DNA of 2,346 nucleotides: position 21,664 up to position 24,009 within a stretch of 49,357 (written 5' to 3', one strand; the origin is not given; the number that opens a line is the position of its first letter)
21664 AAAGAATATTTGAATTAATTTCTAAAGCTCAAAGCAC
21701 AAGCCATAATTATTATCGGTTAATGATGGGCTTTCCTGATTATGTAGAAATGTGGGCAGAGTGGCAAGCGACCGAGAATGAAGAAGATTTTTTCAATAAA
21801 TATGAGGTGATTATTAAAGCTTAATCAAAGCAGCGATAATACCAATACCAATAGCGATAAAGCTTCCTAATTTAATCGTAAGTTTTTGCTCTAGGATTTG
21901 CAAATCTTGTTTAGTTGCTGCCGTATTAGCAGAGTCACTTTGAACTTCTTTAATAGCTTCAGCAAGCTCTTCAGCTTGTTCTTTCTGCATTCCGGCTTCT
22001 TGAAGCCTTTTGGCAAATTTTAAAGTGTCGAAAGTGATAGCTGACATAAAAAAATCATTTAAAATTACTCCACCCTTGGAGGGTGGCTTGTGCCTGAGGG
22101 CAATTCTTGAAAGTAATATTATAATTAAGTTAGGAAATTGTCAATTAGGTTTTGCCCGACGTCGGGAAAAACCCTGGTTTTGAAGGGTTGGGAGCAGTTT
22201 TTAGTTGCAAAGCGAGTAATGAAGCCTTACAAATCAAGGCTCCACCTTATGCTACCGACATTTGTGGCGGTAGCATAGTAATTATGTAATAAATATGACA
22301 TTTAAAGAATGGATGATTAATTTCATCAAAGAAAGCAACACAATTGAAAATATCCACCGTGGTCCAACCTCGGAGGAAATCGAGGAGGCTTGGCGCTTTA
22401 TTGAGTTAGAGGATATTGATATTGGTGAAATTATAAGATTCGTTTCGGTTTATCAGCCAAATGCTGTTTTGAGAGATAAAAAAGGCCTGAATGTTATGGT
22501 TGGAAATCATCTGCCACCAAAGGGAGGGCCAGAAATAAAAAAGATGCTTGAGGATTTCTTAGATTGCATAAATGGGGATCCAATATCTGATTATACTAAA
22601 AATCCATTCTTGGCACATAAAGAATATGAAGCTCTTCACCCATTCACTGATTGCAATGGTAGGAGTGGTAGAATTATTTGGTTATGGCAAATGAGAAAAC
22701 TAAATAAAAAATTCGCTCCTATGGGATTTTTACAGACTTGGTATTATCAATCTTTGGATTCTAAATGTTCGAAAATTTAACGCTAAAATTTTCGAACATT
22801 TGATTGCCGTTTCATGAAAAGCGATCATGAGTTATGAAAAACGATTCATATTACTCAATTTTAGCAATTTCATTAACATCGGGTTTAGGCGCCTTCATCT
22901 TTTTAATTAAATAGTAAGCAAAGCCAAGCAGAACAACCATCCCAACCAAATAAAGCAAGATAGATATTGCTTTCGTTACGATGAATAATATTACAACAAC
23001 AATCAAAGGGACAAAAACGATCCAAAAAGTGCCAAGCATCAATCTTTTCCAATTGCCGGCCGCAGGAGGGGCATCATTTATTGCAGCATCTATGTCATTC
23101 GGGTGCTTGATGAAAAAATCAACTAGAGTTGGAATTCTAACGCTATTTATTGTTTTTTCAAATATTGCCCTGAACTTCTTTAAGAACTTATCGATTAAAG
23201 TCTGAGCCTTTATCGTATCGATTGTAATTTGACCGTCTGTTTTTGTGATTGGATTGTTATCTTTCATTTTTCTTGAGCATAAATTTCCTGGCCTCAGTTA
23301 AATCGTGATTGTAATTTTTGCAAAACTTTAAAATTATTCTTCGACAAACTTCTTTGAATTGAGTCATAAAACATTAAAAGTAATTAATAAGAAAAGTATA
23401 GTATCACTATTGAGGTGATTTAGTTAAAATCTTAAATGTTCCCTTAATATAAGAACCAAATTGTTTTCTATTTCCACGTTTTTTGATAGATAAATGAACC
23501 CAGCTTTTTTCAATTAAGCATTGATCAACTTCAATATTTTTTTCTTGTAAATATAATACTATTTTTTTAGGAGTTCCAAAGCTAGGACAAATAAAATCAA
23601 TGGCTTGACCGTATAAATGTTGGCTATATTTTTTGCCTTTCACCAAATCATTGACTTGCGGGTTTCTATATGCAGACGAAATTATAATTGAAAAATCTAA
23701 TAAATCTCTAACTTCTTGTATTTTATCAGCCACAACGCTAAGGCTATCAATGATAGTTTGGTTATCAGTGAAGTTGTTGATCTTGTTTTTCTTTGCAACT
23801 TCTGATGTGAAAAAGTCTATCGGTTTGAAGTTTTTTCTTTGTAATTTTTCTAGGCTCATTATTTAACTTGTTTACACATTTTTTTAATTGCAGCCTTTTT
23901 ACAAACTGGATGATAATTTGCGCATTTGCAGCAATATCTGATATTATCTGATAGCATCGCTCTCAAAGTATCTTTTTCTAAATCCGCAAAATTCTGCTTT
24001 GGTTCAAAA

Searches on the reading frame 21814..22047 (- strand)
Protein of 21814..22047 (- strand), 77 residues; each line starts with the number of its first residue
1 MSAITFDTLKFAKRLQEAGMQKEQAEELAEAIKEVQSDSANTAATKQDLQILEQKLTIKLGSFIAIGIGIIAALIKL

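Call 54: search_protein_families(library=pfam, proteins=[window:21814-22047:-], max_evalue=10)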
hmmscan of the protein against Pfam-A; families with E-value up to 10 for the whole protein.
window:21814-22047:- (77 aa): 8 families
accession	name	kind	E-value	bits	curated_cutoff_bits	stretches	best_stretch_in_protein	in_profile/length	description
PF07798.16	CCDC90-like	-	1.6e-07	31.8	33.5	1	6-56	1-55/175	Coiled-coil domain-containing protein 90-like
PF21993.1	TetR_C_13_2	-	0.015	16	27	1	11-53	56-98/103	Transcriptional regulator LmrA/YxaF-like, C-terminal domain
PF25137.1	ADH_Fe_C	-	0.047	13.8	27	1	7-49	143-186/194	Fe-containing alcohol dehydrogenase family, C-terminal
PF10079.15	Rossmann-like_BshC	-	0.067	13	27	1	9-57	37-85/380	Bacillithiol biosynthesis BshC, N-terminal Rossmann-like domain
PF03477.21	ATP-cone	-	0.11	13.5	25.8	1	5-51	12-61/88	ATP cone domain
PF20990.2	DUF2207_C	-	0.13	12.3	33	1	12-75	91-150/247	Predicted membrane protein (DUF2207) C-terminal domain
PF25233.1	DUF7849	-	0.14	12.5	27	1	16-73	51-108/192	Domain of unknown function (DUF7849)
PF16560.10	SAPI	-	0.2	11.7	25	1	18-60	163-205/213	Putative mobile pathogenicity island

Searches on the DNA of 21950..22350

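Call 89: search_rna_families(source=window, start=21950, end=22350, threshold=evalue, max_evalue=1)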
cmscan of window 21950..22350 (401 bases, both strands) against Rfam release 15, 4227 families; matches with E-value up to 1: 5.
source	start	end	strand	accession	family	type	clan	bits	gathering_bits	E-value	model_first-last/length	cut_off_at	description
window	21950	21976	-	RF02726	sno_ZL63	Gene; snRNA; snoRNA; CD-box;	-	17.4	50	0.69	1-40/43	3'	Small nucleolar RNA ZL63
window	21970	22086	+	RF01822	RsaJ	Gene; sRNA;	-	16.1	100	0.14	1-287/287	no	RNA Staph. aureus A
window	22119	22176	+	RF00066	U7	Gene; snRNA;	-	15.8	34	0.53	1-62/62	no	U7 small nuclear RNA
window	22298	22324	-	RF01977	HOTAIRM1_3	Gene; lncRNA;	-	15.5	37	0.19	33-59/59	no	HOX antisense intergenic RNA myeloid 1 conserved region 3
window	22170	22280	-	RF02901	AaHKsRNA41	Gene; sRNA;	-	13.5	97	0.98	1-187/187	no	Aggregatibacter sRNA 41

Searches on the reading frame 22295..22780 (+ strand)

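Call 14: search_protein_families(library=pfam, proteins=[window:22295-22780:+], max_evalue=0.01)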
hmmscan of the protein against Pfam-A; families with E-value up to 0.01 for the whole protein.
window:22295-22780:+ (161 aa): 1 family
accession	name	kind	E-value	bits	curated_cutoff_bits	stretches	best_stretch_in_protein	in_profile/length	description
PF02661.23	Fic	-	5.6e-05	24.3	24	1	73-131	35-91/93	Fic/DOC family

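Call 51: search_protein_families(library=phrogs, proteins=[window:22295-22780:+], max_evalue=0.01)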
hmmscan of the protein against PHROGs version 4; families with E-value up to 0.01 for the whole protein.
window:22295-22780:+ (161 aa): 3 families
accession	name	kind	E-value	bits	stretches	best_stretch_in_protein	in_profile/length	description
phrog_5978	-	unknown function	1.6e-10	41.6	1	75-140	159-225/364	-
phrog_23170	-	unknown function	0.0015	19.3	1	66-128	69-138/191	-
phrog_11900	-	unknown function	0.0062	17.1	0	95-129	137-171/230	-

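Call 55: search_protein_families(library=ncbifam, proteins=[window:22295-22780:+], max_evalue=0.01)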
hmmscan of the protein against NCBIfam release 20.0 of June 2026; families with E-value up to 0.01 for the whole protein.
window:22295-22780:+ (161 aa): 2 families
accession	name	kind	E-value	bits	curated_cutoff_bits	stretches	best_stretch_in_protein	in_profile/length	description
NF046030.1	ProtAdlyltaseSoFic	equivalog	7.1e-08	31.8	550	1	73-131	151-209/361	protein adenylyltransferase Fic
NF010653.0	PRK14052.1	equivalog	0.0027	16.9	364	1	58-143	294-375/387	VopS family T3SS effector adenosine monophosphate-protein transferase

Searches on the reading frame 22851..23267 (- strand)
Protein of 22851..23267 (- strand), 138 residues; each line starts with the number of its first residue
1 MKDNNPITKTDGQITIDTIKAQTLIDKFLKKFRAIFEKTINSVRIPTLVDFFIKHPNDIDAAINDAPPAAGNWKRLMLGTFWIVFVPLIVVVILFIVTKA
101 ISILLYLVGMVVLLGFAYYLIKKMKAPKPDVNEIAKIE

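Call 14: search_protein_families(library=pfam, proteins=[window:22851-23267:-], max_evalue=0.01)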
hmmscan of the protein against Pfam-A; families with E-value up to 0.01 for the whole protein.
window:22851-23267:- (138 aa): 1 family
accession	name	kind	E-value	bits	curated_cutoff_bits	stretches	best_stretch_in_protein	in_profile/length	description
PF03706.18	LPG_synthase_TM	-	0.0013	18.6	33.4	1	22-118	171-250/302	Lysylphosphatidylglycerol synthase TM region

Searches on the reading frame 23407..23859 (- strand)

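Call 14: search_protein_families(library=pfam, proteins=[window:23407-23859:-], max_evalue=0.01)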
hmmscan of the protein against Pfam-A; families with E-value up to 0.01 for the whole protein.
window:23407-23859:- (150 aa): 2 families
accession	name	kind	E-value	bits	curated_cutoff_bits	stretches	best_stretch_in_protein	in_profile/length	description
PF08291.16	Peptidase_M15_3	-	2.1e-13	50.8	23.2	1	24-123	11-107/108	Peptidase M15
PF05951.18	Peptidase_M15_2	-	0.00032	20.9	27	1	42-92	56-113/153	Bacterial protein of unknown function (DUF882)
